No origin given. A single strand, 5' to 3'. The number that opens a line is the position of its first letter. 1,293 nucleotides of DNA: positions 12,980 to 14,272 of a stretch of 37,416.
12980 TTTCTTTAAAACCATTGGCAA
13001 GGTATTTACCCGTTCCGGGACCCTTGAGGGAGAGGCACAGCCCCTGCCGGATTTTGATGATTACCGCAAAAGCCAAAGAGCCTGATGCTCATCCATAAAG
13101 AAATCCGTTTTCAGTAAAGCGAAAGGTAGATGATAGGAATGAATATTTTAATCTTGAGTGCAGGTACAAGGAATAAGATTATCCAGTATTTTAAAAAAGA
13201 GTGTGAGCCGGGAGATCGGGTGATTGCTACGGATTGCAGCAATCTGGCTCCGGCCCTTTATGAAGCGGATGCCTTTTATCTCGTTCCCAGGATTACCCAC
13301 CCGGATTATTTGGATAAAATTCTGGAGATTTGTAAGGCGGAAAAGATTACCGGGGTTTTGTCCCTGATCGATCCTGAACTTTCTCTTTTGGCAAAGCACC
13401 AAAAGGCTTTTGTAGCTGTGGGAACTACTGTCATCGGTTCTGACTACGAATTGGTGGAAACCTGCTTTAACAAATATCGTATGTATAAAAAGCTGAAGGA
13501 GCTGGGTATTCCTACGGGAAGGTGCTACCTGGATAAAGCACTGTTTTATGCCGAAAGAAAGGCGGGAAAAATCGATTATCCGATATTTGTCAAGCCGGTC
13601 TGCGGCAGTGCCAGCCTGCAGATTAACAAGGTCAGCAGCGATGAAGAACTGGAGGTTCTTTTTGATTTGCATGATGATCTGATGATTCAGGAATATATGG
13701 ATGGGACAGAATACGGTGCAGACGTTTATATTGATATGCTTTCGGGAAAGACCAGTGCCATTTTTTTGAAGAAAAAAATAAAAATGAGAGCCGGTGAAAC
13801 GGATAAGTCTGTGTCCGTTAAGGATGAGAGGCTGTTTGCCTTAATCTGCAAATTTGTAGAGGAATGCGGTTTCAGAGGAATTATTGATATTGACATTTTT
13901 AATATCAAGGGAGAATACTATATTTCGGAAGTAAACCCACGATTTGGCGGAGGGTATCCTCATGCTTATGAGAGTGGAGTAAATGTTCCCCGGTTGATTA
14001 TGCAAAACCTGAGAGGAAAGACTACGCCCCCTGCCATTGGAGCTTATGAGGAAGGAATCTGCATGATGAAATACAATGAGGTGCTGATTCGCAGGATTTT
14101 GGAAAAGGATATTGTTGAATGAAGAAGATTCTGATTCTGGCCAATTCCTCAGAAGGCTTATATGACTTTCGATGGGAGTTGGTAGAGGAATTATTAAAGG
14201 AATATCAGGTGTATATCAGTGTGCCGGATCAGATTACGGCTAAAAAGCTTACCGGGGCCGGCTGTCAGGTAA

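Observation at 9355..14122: Bacillosamine/AATGal-type initiation triad with an ATP-grasp ligase in place of the usual acetyltransferase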

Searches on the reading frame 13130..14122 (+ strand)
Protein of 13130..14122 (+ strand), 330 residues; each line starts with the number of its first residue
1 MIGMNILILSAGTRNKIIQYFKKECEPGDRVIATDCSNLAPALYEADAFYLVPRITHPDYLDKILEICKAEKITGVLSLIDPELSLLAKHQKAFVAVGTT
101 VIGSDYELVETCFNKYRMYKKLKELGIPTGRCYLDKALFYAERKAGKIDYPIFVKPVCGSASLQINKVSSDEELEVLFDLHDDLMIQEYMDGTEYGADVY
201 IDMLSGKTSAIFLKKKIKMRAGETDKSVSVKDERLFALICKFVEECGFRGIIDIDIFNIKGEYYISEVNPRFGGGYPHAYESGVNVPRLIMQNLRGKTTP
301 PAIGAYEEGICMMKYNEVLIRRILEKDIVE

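Call 4: search_protein_families(library=pfam, proteins=[window:13130-14122:+])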
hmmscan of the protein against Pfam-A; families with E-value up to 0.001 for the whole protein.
window:13130-14122:+ (330 aa): 5 families
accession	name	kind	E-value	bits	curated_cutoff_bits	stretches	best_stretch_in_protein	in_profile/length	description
PF21360.3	PylC-like_N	-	5.6e-40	135.8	27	1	6-102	1-96/96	PylC-like, N-terminal domain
PF02655.19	ATP-grasp_3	-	8.2e-15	55.7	23.2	1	113-274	2-159/160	ATP-grasp domain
PF15632.11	ATPgrasp_Ter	-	2.7e-13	50.3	29.1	1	182-308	3-121/131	ATP-grasp in the biosynthetic pathway with Ter operon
PF07478.18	Dala_Dala_lig_C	-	6.2e-06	26.3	24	1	145-270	32-174/204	D-ala D-ala ligase C-terminus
PF13535.11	ATP-grasp_4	-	8.6e-06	25.9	27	0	148-216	1-87/160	ATP-grasp domain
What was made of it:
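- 13139..14122 (+): ATP-grasp carboxylate-amine ligase of unknown substrate (327 aa). Proposed N-acylase of the 4-amino group of the priming sugar. Pfam PylC-like_N plus ATP-grasp_3 (call 4).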

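Call 8: search_protein_families(library=ncbifam, proteins=[window:13130-14122:+], max_evalue=0.00001)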
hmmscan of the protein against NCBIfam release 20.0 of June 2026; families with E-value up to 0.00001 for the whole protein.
window:13130-14122:+ (330 aa): 22 families
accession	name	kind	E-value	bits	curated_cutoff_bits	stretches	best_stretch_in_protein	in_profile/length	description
NF009406.0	PRK12767.1-5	equivalog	2.8e-147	490.1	271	1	4-322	3-321/327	carbamoyl phosphate synthase-like protein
NF009405.0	PRK12767.1-4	equivalog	3.1e-83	279.4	390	1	4-320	1-314/320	carbamoyl phosphate synthase-like protein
NF009404.0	PRK12767.1-3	equivalog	1.2e-73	247.9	316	1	4-320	1-333/344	carbamoyl phosphate synthase-like protein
NF009403.0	PRK12767.1-2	equivalog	1.1e-51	176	286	2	4-243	1-236/342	carbamoyl phosphate synthase-like protein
NF009402.0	PRK12767.1-1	equivalog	2e-41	141.9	218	1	5-321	4-324/329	carbamoyl phosphate synthase-like protein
NF053643.1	Ddl_archaea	equivalog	1.7e-13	50.3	500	1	4-274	1-274/367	putative pseudomurein biosynthesis ATP-grasp protein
TIGR01205.1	D_ala_D_alaTIGR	subfamily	1.4e-12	47.3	245.65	1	96-271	88-286/318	D-alanine--D-alanine ligase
NF002527.0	PRK01966.1-3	equivalog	4.4e-11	42.6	310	1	99-201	103-212/332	D-alanine--D-alanine ligase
TIGR02144.1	LysX_arch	equivalog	4e-10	39.3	275.6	1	92-292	66-273/281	lysine biosynthesis protein LysX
TIGR03909.1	pyrrolys_PylC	equivalog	6.8e-10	38.2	248.3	1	147-294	122-277/374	3-methylornithine--L-lysine ligase PylC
NF002563.0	PRK02186.1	subfamily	9.1e-10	37.4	625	1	103-215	96-213/890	argininosuccinate lyase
NF005315.0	PRK06849.1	equivalog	2.2e-09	36.8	406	1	15-274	15-278/389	hypothetical protein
NF002378.0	PRK01372.1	subfamily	1.5e-07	30.5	243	1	103-203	89-192/305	D-alanine--D-alanine ligase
NF040722.1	MfnD_Meth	equivalog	1.9e-07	30.8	400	0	181-273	158-252/288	tyramine--L-glutamate ligase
TIGR01369.1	CPSaseII_lrg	equivalog_domain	2.5e-07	28.8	1027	1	61-289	618-859/1052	carbamoyl-phosphate synthase (glutamine-hydrolyzing) large subunit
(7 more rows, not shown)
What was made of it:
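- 13139..14122 (+): NCBIfam NF009406 scores 490 bits against a cut-off of 271 (call 8).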

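Call 9: search_solved_structures(query=window:13130-14122:+, max_evalue=0.01, show_alignments=2)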
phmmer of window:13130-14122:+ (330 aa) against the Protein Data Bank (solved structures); distinct sequences matched with E-value up to 0.01: 23.
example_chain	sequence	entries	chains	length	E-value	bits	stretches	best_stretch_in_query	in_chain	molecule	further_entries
2pn1_A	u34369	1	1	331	7e-92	311.2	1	5-320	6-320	Carbamoylphosphate synthase large subunit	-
1bxr_A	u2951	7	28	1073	3.2e-09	39.6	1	57-298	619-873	CARBAMOYL-PHOSPHATE SYNTHASE | CARBAMOYL PHOSPHATE SYNTHETASE: LARGE SUBUNIT | CARBAMOYL PHOSPHATE SYNTHETASE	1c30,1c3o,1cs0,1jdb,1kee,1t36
1ce8_A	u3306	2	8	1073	3.8e-09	39.4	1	57-298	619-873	PROTEIN (CARBAMOYL-PHOSPHATE SYNTHASE) | carbamoyl phosphate synthetase large chain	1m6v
1a9x_A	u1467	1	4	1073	2.9e-08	36.5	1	57-298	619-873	CARBAMOYL PHOSPHATE SYNTHETASE (LARGE CHAIN)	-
4fu0_A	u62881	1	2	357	1.4e-06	30.9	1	91-213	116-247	D-alanine--D-alanine ligase 7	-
4wd3_A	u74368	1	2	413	3.8e-06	29.5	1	6-178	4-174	L-amino acid ligase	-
1e4e_B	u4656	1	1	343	4.6e-06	29.3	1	93-290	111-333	VANCOMYCIN/TEICOPLANIN A-TYPE RESISTANCE PROTEIN VANA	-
1e4e_A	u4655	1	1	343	7.7e-06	28.5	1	93-290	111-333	VANCOMYCIN/TEICOPLANIN A-TYPE RESISTANCE PROTEIN VANA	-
8hz4_A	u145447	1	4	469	2.6e-05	26.8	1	26-179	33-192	Biotin carboxylase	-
3se7_A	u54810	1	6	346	3.4e-05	26.4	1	96-214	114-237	VanA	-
3vpd_A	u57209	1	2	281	4.6e-05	26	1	93-291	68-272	Ribosomal protein S6 modification protein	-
3vot_A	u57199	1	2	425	7.6e-05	25.2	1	73-177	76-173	L-amino acid ligase, BL00235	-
4ffl_A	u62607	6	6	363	0.00017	24.1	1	105-292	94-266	PylC | Putative uncharacterized protein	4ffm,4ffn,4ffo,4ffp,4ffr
1uc8_A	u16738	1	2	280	0.00051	22.5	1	93-291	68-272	lysine biosynthesis enzyme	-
1uc9_A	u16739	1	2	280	0.00066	22.2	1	93-291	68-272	lysine biosynthesis enzyme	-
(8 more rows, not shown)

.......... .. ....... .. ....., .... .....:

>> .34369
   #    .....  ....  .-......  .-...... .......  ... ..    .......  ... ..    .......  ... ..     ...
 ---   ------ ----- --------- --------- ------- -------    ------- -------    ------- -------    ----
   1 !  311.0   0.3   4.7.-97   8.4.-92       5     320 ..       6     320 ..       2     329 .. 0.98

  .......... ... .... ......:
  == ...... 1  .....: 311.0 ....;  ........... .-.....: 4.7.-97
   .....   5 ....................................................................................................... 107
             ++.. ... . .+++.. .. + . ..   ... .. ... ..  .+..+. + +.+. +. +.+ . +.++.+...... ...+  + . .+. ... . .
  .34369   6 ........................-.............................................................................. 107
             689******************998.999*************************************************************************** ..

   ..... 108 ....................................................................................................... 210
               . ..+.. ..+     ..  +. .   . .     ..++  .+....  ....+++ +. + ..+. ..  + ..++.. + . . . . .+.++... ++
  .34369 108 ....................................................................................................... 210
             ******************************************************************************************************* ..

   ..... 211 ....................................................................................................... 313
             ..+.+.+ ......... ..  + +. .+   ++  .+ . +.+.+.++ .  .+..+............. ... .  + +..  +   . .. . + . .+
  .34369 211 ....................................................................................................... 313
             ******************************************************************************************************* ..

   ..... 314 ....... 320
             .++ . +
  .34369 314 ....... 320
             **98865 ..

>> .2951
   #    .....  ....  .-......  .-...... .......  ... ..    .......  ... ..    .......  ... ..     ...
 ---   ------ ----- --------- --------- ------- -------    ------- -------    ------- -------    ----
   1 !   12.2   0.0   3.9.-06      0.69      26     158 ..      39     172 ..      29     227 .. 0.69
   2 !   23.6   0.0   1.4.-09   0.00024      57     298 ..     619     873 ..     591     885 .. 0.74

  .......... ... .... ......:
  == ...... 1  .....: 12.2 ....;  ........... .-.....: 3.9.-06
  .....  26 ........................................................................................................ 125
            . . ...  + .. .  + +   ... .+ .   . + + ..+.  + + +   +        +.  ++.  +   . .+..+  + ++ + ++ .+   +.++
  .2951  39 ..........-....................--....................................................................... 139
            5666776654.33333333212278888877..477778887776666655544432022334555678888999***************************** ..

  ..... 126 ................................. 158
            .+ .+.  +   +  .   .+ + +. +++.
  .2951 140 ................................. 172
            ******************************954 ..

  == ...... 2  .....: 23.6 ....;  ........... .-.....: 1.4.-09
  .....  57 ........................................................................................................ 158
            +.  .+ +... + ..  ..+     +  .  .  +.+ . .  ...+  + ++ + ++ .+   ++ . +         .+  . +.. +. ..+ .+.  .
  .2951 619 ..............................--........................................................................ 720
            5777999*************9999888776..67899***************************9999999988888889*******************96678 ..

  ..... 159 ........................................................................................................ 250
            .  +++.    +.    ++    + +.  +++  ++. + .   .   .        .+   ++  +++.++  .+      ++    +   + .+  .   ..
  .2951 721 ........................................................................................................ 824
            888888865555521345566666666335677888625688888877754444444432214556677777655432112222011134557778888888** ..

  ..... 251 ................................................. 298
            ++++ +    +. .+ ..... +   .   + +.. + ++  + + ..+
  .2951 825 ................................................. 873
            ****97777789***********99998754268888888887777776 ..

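Call 12: find_homologous_proteins(query=window:13130-14122:+, max_evalue=1e-10)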
Query window:13130-14122:+ (330 aa): 8000 proteins with E <= 1e-10 among 8000 candidates; the best 120 are listed.
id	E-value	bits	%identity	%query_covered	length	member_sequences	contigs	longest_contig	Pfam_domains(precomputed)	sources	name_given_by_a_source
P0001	1.5e-211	719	98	99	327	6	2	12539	PF13535.12,PF15632.12,PF02655.20,PF21360.4,PF07478.19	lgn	-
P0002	4.5e-184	629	85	99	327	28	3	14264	PF13535.12,PF15632.12,PF02655.20,PF21360.4,PF07478.19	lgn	-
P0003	1.2e-176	605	-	-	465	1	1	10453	PF15632.12,PF02655.20,PF21360.4,PF07478.19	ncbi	-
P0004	1.9e-174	597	79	99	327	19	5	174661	PF13535.12,PF15632.12,PF02655.20,PF21360.4,PF07478.19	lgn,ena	-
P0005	4.6e-173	593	77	99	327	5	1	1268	PF13535.12,PF15632.12,PF02655.20,PF21360.4,PF07478.19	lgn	-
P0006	2.8e-172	590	79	99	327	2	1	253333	PF13535.12,PF15632.12,PF02655.20,PF21360.4,PF07478.19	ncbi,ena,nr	ncbi:MAG: ATP-grasp domain-containing protein [Lachnospiraceae bacterium]|nr:ATP-grasp domain-contai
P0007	7.3e-169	579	77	99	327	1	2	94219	PF13535.12,PF15632.12,PF02655.20,PF21360.4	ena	-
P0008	7.6e-169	579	76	99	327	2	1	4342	PF13535.12,PF15632.12,PF02655.20,PF21360.4,PF07478.19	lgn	-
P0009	2.6e-168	577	76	99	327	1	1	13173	PF13535.12,PF15632.12,PF02655.20,PF21360.4,PF07478.19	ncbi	ncbi:MAG: ATP-grasp domain-containing protein [Lachnospiraceae bacterium]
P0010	6.2e-168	576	77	99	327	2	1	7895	PF13535.12,PF15632.12,PF02655.20,PF21360.4,PF07478.19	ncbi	-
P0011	2.2e-166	571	75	99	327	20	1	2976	PF13535.12,PF15632.12,PF02655.20,PF21360.4,PF07478.19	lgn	-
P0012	5.7e-166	570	76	99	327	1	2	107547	PF13535.12,PF15632.12,PF02655.20,PF21360.4,PF07478.19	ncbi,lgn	-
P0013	1.0e-165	569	75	99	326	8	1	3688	PF13535.12,PF15632.12,PF02655.20,PF21360.4,PF07478.19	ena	-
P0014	1.1e-165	569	76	99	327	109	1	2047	PF13535.12,PF15632.12,PF02655.20,PF21360.4,PF07478.19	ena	-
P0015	1.3e-165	568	75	99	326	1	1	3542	PF13535.12,PF15632.12,PF02655.20,PF21360.4,PF07478.19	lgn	-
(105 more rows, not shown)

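Call 14: find_related_loci(query=window:13139-14122:+, collection=genome_contigs, flank=8000)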
Query window:13139-14122:+ (327 aa) in genome_contigs; peptide patterns used: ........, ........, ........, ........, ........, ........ (x = any residue, [..] = any of these).
266 stretches matched a pattern; 224 encode a relative of the query (tblastn E <= 1e-3); the best 80 are kept; 80 distinct loci.
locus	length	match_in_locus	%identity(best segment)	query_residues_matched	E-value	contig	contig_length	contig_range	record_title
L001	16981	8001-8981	85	1-327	0e+0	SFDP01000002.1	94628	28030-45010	MAG: Lachnospiraceae bacterium isolate W0P25.020 Contig133, whole genome shotgun sequence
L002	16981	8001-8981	79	1-327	1e-179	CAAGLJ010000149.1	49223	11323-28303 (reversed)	MAG TPA_asm: Lachnospiraceae bacterium, isolate HGM11850, WGS project CAAGLJ010000000 data, contig: SRS476348_60_k119_24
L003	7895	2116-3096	77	1-327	1e-173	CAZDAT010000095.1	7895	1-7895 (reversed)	MAG TPA_asm: uncultured Lachnospiraceae bacterium isolate SRP225648_co1_707 genome assembly, contig: NODE_23513_length_7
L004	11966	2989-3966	76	1-326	2e-173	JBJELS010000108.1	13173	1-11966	MAG: Lachnospiraceae bacterium isolate LOHA26_bin.004 NODE_2249_length_13173_cov_5.826727, whole genome shotgun sequence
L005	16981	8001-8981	76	1-327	3e-171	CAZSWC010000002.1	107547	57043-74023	MAG TPA_asm: uncultured Lachnospiraceae bacterium isolate SRP350583_co1_328 genome assembly, contig: NODE_205_length_107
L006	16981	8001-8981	79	1-327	1e-170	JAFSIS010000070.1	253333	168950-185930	MAG: Lachnospiraceae bacterium isolate RGIG3179 Goat_Rectum.Co__c2387388, whole genome shotgun sequence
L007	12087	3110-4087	74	1-326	2e-168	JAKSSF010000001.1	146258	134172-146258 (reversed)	MAG: Lachnospiraceae bacterium isolate Horse_feces274 MAG274_1, whole genome shotgun sequence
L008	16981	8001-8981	73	1-327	8e-168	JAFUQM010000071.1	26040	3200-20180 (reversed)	MAG: Lachnospiraceae bacterium isolate RGIG4733 Roe_deer_Rectum.Co__c2044104, whole genome shotgun sequence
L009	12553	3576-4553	75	1-326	6e-161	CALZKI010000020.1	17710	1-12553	MAG: uncultured Lachnospiraceae bacterium isolate SRR3178346_bin.40_metaWRAP_v1.3_MAG genome assembly, contig: ERZ897499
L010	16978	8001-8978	70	1-326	2e-156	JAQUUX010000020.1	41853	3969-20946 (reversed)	MAG: Lachnospiraceae bacterium isolate STD2_153 NODE_3159_length_41853_cov_10.624551_Sandtown_D2, whole genome shotgun s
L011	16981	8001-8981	71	1-327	2e-156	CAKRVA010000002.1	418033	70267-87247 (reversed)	MAG: uncultured Lachnospiraceae bacterium isolate REFINED_METABAT215_TOP10_CONTIGS_1500_ASSEMBLY_K77_MERGED__Hadza_MoBio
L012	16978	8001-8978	71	1-326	7e-156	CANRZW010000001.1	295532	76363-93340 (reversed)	MAG TPA_asm: uncultured Lachnospiraceae bacterium isolate SRR15510226_bin.4_metawrap_v1.3_MAG genome assembly, contig: N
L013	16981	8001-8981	71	1-327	1e-155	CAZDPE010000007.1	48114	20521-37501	MAG TPA_asm: uncultured Lachnospiraceae bacterium isolate SRP222994_co1_240 genome assembly, contig: NODE_1221_length_48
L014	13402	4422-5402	71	1-327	3e-155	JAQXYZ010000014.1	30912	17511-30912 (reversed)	MAG: Bacillota bacterium isolate SUG1650 k141_42925, whole genome shotgun sequence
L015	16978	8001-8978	71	1-326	3e-155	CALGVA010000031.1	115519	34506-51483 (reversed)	MAG TPA_asm: uncultured Lachnospiraceae bacterium isolate DRR014786_bin.81_CONCOCT_v1.1_MAG genome assembly, contig: ERZ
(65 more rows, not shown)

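Call 26: search_protein_representatives(protein=window:13139-14122:+)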
Query: 327 residues. Proteins with E-value up to 0.001 (for the whole library): 7577; up to 1e-10: 3036; up to 1e-30: 519. The best 150 are listed.
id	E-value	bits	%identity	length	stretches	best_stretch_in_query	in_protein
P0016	1.8e-164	562.9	75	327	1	1-326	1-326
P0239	1.5e-124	431.8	61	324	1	1-319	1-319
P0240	9.1e-109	379.9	56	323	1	1-317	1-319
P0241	4.2e-104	364.6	56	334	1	1-319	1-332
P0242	7.4e-100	350.6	68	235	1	84-318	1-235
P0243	8.2e-97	340.6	49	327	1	1-319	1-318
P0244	6.8e-88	311.3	48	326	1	1-316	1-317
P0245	1.1e-86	307.4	32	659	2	1-318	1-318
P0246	1.9e-85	303.3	48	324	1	1-317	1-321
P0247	2.5e-85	302.9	49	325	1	2-318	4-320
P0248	3.4e-85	302.5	49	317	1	2-316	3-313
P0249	5.8e-85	301.7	45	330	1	1-319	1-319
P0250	1.3e-84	300.6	50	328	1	2-318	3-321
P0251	1.5e-83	297.0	46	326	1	2-317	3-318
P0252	5.1e-83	295.3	48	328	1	1-314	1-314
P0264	2.5e-74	266.7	43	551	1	2-325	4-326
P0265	5.7e-74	265.6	43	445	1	4-319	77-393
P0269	3.7e-73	262.9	42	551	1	4-319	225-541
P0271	1.2e-71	258.0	42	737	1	4-318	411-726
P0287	1.6e-62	227.9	30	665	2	1-298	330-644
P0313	2.4e-52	194.5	40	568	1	1-294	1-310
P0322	5.5e-51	190.1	36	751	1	2-307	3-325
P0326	3.8e-50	187.3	36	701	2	2-183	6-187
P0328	8.4e-50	186.2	34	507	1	1-317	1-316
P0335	5.0e-49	183.6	35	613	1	1-312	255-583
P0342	7.0e-48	179.9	36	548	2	176-315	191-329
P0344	1.0e-47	179.3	39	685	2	177-299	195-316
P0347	1.7e-47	178.6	30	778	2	1-307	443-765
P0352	7.9e-47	176.4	38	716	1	1-294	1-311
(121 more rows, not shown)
